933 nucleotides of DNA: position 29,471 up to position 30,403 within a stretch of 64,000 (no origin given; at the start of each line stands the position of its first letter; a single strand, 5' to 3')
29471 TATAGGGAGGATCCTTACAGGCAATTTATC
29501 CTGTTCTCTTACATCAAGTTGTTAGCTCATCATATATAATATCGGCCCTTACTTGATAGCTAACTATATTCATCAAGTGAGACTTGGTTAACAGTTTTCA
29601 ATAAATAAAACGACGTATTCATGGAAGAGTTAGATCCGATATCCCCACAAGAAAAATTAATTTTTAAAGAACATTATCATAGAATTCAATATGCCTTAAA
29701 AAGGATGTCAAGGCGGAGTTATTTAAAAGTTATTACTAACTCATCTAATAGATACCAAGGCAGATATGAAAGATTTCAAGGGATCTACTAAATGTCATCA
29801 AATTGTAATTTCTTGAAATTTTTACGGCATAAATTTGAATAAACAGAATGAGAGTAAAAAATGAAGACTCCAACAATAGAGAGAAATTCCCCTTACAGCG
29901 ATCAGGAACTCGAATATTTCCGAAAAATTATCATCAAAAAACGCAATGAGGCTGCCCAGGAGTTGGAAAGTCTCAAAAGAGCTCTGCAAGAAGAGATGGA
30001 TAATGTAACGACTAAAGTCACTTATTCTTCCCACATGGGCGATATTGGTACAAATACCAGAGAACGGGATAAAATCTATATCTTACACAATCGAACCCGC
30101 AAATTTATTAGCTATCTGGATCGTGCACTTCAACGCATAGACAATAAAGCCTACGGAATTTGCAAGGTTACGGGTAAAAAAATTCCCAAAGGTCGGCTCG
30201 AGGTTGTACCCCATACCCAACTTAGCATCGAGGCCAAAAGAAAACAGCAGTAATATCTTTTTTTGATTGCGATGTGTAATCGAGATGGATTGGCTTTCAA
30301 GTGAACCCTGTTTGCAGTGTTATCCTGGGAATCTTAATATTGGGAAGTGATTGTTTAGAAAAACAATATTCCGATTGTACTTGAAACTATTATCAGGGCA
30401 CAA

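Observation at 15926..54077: Recurrent 15-bp palindrome TAGGrA-N3-TyCyTA upstream of ten or more transcription units: a candidate stress regulon operator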

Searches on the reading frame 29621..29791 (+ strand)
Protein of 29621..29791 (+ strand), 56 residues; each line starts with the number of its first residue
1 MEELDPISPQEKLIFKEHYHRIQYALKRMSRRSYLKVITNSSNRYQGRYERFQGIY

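Call 37: search_protein_families(library=pfam, proteins=[window:29621-29791:+], max_evalue=0.01)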
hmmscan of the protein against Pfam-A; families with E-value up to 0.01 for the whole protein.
window:29621-29791:+ (56 aa): 0 families

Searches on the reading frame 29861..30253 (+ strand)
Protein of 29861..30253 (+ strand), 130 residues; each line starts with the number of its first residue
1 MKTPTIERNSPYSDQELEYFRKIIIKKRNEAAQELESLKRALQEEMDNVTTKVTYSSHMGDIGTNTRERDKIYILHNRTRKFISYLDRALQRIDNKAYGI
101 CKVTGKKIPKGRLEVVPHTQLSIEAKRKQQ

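Call 8: search_protein_families(library=pfam, proteins=[window:29861-30253:+])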
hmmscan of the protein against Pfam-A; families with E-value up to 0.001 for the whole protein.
window:29861-30253:+ (130 aa): 2 families
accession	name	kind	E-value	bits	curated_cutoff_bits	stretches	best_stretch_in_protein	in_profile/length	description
PF01258.23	zf-dskA_traR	-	9.4e-08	32.4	24.9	1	98-129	3-34/36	Prokaryotic dksA/traR C4-type zinc finger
PF21157.2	DksA_N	-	0.00074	20.2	27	0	17-93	2-71/71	DnaK suppressor protein DksA, N-terminal domain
